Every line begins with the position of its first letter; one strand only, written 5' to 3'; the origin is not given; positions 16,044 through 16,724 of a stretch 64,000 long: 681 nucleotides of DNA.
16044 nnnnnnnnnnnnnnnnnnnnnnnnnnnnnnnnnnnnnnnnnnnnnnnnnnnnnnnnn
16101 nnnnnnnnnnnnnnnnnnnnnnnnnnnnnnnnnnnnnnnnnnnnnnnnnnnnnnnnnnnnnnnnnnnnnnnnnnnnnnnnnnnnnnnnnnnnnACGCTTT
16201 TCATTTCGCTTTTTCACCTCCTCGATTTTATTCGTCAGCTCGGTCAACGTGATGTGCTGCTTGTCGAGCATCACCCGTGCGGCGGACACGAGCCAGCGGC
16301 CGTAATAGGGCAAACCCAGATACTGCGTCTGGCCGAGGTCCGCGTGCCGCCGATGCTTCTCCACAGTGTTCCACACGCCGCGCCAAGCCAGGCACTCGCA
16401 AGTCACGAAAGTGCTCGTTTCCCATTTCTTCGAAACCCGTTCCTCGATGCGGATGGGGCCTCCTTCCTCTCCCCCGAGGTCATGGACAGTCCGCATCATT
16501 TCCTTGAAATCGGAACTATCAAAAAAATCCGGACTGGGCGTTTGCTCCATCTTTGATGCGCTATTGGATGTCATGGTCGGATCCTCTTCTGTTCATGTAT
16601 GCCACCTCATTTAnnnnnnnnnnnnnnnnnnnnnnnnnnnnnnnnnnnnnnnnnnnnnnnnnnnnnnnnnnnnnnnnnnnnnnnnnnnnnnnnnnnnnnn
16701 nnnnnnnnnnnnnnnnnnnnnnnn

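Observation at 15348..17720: ScnB/ScnA paralogue pair without a catalytic subunit, sitting between nirK and a DGC zinc-finger gene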

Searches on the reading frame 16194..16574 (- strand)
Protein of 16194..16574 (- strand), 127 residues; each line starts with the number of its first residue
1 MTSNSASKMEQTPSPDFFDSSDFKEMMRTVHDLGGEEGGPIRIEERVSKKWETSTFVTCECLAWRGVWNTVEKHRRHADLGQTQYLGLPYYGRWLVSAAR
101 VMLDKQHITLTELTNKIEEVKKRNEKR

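Call 4: search_protein_families(library=pfam, proteins=[window:16194-16574:-], max_evalue=0.01)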
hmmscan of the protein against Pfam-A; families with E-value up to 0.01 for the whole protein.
window:16194-16574:- (127 aa): 1 family
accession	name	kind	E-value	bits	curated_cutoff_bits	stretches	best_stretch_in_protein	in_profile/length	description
PF21006.2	NHase_beta_N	-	1.4e-20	73.9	21.5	1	27-124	1-102/115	Nitrile hydratase beta subunit, N-terminal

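Call 9: find_homologous_proteins(query=window:16194-16574:-, max_evalue=0.00001)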
Query window:16194-16574:- (127 aa): 307 proteins with E <= 0.00001 among 308 candidates; the best 120 are listed.
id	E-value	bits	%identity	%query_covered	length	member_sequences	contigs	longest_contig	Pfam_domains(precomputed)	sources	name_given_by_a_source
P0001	1.3e-81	288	100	100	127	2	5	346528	PF21006.3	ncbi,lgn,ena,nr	ncbi:MAG: nitrile hydratase subunit beta [Betaproteobacteria bacterium]|nr:nitrile hydratase subunit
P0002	2.6e-75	268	91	100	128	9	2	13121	PF21006.3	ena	-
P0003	1.5e-68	246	85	99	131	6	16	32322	PF21006.3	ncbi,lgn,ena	-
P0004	1.5e-55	204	69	98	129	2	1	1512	PF21006.3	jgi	jgi:hypothetical protein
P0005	9.5e-55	202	70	98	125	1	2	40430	PF21006.3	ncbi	-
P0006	1.5e-54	201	69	100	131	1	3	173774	PF21006.3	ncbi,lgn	-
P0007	3.4e-54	200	66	100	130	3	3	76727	PF21006.3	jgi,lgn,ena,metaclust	metaclust:\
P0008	2.1e-52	194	66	99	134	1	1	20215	PF21006.3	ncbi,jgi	-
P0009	3.7e-52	193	65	96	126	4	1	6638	PF21006.3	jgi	-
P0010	8.5e-52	192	62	100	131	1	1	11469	PF21006.3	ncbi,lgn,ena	-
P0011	1.5e-51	191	66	99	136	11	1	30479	PF21006.3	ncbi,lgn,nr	ncbi:MAG: hypothetical protein IEMM0001_0835 [bacterium]|nr:MAG: hypothetical protein IEMM0001_0835 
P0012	3.8e-51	190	65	100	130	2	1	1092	PF21006.3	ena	-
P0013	7.0e-51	189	63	98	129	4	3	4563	PF21006.3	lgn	-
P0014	4.7e-49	183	66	91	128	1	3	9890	PF21006.3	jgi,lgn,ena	jgi:hypothetical protein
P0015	1.4e-48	182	63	99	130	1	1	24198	PF21006.3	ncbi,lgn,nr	ncbi:MAG: hypothetical protein BMS9Abin26_1585 [Gammaproteobacteria bacterium]|nr:MAG: hypothetical 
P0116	9.5e-42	160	56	99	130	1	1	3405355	PF21006.3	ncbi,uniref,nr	ncbi:SH3-like domain-containing protein [Thioalkalivibrio thiocyanodenitrificans]|uniref:SH3-like do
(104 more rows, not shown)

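Call 10: find_encoding_contigs(protein=P0003, flank=8000, max_places=3)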
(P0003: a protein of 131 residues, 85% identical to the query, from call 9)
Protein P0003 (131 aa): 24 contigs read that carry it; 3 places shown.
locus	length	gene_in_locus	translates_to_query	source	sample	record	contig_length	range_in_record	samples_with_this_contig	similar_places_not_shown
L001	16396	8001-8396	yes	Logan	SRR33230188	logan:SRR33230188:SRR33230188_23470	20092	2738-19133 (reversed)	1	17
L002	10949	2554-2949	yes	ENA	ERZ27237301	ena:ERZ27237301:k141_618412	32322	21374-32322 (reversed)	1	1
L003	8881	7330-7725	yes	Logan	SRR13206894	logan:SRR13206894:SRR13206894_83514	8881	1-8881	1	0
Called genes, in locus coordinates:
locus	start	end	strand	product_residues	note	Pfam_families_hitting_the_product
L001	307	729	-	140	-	-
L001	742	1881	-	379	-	PF07992:Pyr_redox_2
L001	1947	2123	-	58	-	PF01206:TusA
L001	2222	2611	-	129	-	PF13686:DrsE_2 (faint)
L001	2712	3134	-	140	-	-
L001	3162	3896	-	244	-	PF02979:NHase_alpha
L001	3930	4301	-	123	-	PF02211:NHase_beta_C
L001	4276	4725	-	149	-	PF21006:NHase_beta_N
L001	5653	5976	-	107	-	-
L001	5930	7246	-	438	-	PF12838:Fer4_7 (faint), PF13187:Fer4_9 (faint), PF13534:Fer4_17 (faint), PF13183:Fer4_8, PF13237:Fer4_10 (faint), PF02754:CCG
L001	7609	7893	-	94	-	-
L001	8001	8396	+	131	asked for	PF21006:NHase_beta_N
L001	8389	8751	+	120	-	PF02211:NHase_beta_C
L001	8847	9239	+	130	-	PF08859:DGC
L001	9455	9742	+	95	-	-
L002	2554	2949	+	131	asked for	PF21006:NHase_beta_N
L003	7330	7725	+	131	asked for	PF21006:NHase_beta_N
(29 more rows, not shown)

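Call 11: find_encoding_contigs(protein=P0006, flank=8000, max_places=2)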
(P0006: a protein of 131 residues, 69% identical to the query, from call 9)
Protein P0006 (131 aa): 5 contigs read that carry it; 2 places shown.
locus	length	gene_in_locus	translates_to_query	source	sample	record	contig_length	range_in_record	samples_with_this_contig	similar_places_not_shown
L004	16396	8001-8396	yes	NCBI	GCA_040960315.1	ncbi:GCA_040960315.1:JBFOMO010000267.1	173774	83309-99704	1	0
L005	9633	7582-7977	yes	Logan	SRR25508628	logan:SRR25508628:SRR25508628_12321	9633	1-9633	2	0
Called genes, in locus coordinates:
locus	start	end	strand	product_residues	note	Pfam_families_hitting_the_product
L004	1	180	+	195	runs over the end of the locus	PF01066:CDP-OH_P_transf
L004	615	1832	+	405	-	PF13356:Arm-DNA-bind_3, PF22022:Phage_int_M, PF00589:Phage_integrase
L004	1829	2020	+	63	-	-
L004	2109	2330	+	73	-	-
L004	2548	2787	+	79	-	-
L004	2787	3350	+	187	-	-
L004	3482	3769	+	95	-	-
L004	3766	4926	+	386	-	PF12307:DUF3631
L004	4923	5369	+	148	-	PF18563:TubC_N (weak)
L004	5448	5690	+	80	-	-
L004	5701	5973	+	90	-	-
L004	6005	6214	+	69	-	-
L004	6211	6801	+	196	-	-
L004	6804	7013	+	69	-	-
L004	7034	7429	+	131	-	PF18932:DUF5681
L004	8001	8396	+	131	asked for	PF21006:NHase_beta_N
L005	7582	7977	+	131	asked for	PF21006:NHase_beta_N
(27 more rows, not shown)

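Call 12: find_encoding_contigs(protein=P0005, flank=8000, max_places=2)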
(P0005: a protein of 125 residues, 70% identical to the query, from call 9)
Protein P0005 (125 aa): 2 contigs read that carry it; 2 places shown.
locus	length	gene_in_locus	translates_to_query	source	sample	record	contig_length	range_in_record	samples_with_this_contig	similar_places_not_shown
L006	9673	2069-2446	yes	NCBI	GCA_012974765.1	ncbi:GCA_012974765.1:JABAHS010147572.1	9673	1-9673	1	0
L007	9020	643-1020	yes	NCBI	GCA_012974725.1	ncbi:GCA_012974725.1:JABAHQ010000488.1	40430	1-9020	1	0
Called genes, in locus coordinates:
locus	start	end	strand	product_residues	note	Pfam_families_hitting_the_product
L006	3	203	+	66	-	?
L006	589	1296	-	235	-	PF13683:rve_3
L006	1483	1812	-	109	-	PF01527:HTH_Tnp_1 (weak), PF13518:HTH_28 (weak)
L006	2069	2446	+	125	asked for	PF21006:NHase_beta_N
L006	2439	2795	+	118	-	PF02211:NHase_beta_C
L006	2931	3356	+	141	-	PF08859:DGC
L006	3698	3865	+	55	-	-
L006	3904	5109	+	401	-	-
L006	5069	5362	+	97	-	-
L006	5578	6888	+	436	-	PF13187:Fer4_9 (faint), PF12837:Fer4_6 (faint), PF12838:Fer4_7, PF13183:Fer4_8, PF13237:Fer4_10, PF13484:Fer4_16, PF13534:Fer4_17, PF02754:CCG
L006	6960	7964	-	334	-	PF00126:HTH_1, PF03466:LysR_substrate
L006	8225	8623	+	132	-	PF21006:NHase_beta_N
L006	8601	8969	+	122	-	PF02211:NHase_beta_C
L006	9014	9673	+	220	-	?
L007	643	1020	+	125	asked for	PF21006:NHase_beta_N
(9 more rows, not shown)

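Call 14: search_solved_structures(query=window:16194-16574:-, show_alignments=2)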
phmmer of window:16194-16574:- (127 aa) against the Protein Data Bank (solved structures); distinct sequences matched with E-value up to 0.001: 1.
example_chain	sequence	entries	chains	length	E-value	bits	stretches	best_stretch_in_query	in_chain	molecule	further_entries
2dd4_B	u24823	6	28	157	3.5e-38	133.4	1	10-123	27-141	Thiocyanate hydrolase beta subunit | Thiocyanate hydrolase subunit beta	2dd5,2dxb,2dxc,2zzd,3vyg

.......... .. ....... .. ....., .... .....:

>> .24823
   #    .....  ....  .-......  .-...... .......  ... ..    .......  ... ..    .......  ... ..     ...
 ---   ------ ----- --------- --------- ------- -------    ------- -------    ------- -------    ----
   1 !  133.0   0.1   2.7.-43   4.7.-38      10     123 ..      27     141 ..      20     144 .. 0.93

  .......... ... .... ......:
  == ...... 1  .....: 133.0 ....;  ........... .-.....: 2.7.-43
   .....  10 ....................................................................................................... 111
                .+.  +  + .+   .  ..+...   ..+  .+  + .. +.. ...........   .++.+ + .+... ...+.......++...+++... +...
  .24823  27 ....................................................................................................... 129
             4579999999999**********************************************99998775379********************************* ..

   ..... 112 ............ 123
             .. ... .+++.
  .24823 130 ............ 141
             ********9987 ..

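Call 18: find_related_loci(query=A1, collection=genome_contigs, flank=10000)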
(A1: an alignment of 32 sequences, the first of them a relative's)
Query A1 (127 aa) in genome_contigs; peptide patterns used: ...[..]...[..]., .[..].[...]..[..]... (x = any residue, [..] = any of these).
519 stretches matched a pattern; 504 encode a relative of the query (tblastn E <= 1e-3); the best 80 are kept; 76 distinct loci.
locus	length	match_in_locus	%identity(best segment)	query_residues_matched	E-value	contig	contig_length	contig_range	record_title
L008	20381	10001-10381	98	1-127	1e-83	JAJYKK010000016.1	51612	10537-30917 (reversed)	MAG: Proteobacteria bacterium isolate DBS2-1.bin34 NODE_1050_length_51612_cov_3.026318, whole genome shotgun sequence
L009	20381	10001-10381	92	1-127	8e-80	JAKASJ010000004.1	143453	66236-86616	MAG: Proteobacteria bacterium isolate YP1.bin44 NODE_101_length_143453_cov_3.727998, whole genome shotgun sequence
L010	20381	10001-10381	91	1-127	3e-79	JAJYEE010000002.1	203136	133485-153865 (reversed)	MAG: Proteobacteria bacterium isolate DBS1-1.bin143 NODE_48_length_203136_cov_22.074504, whole genome shotgun sequence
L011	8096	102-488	65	2-126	1e-55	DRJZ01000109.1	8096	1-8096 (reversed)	MAG TPA_asm: Acidiferrobacteraceae bacterium isolate HyVt-429 HyVt-429_k95_46066, whole genome shotgun sequence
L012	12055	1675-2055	65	2-125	3e-53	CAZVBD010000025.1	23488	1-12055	MAG TPA_asm: uncultured Thiohalobacter sp. isolate SRP128015_co1_470 genome assembly, contig: NODE_2734_length_23488_cov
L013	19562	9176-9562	63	1-126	2e-52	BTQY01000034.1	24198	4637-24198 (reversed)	MAG: Gammaproteobacteria bacterium BMS9Abin26 DNA, NODE_507_length_24198, whole genome shotgun sequence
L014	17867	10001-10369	62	4-127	1e-51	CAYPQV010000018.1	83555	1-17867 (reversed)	MAG TPA_asm: uncultured Hyphomicrobiales bacterium isolate SRP287051_co2_181 genome assembly, contig: NODE_632_length_83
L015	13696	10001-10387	60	1-127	4e-49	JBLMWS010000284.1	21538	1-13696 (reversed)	MAG: Gemmatimonas sp. isolate MAG276 PRJNA957066_bin55_renamed_283, whole genome shotgun sequence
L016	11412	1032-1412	62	1-127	1e-48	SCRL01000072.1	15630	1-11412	MAG: Gammaproteobacteria bacterium isolate FW104_bin.7 FW104_bin.7-11080, whole genome shotgun sequence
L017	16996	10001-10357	63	10-127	6e-48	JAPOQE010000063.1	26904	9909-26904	MAG: Gammaproteobacteria bacterium isolate APA_bin_76 c_000000251813, whole genome shotgun sequence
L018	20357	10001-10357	63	10-127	6e-48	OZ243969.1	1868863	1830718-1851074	MAG: Gammaproteobacteria bacterium isolate 9d7049a9-63ed-4b9d-8f30-7360124962fc genome assembly, chromosome: 1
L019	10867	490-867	60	1-123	9e-48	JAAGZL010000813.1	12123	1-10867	MAG: Gammaproteobacteria bacterium isolate Cli_5 CliG_CONTIG2375005, whole genome shotgun sequence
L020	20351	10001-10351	62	10-125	1e-47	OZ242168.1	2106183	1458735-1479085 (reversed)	MAG: Gammaproteobacteria bacterium isolate b8ff562c-44dd-40bc-8c1c-884215fd9d6e genome assembly, chromosome: 1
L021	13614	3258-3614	64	10-127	8e-48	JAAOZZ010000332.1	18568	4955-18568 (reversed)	MAG: Betaproteobacteria bacterium isolate AHI6 k141_881807, whole genome shotgun sequence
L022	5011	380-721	64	13-127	1e-47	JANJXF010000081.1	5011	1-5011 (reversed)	MAG: Thiobacillus sp. isolate RS341_metabat.bin.17 RS341_k141_81802, whole genome shotgun sequence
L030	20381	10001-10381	58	1-127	3e-47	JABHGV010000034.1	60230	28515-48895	MAG: Rhodospirillaceae bacterium isolate SI037_bin24 k141_1346168, whole genome shotgun sequence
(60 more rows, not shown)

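Call 20: search_protein_families(library=ncbifam, proteins=[window:16194-16574:-], max_evalue=0.001)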
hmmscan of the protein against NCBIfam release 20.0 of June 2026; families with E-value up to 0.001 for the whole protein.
window:16194-16574:- (127 aa): 1 family
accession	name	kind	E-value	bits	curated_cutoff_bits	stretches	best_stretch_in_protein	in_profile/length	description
TIGR03888.1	nitrile_beta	equivalog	3.3e-12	46.8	152.2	1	27-123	1-101/226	nitrile hydratase subunit beta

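Call 35: find_encoding_contigs(protein=P0116, flank=10000, max_places=1)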
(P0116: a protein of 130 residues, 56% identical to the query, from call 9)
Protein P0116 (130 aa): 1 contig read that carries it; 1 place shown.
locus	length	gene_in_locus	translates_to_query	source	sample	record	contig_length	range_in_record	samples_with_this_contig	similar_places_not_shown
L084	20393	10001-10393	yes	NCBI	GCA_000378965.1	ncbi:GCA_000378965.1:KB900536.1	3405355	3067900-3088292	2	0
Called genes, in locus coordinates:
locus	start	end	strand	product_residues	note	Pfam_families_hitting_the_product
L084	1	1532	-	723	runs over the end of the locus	PF00141:peroxidase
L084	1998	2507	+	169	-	PF11969:DcpS_C (faint), PF01230:HIT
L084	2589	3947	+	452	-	PF01833:TIG, PF07603:Lcl_C (weak)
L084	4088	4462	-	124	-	-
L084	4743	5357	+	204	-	PF01625:PMSR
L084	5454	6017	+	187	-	PF01641:SelR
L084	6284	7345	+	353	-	PF00089:Trypsin, PF13365:Trypsin_2, PF13180:PDZ_2 (weak)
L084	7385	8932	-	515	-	PF02028:BCCT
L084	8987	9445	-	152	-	PF01161:PBP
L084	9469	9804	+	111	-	PF07362:CcdA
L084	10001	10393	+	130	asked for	PF21006:NHase_beta_N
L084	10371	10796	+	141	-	PF02211:NHase_beta_C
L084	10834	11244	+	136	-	PF08859:DGC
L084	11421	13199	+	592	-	PF02776:TPP_enzyme_N, PF00205:TPP_enzyme_M, PF02775:TPP_enzyme_C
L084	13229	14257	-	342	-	PF00126:HTH_1, PF03466:LysR_substrate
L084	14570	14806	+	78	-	-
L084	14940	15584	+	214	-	PF00027:cNMP_binding, PF13545:HTH_Crp_2, PF00325:Crp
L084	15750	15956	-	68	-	-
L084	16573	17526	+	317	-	PF13450:NAD_binding_8, PF01593:Amino_oxidase (faint)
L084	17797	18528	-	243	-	PF10727:Rossmann-like, PF03807:F420_oxidored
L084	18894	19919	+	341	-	PF00753:Lactamase_B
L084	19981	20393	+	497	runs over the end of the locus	PF00111:Fer2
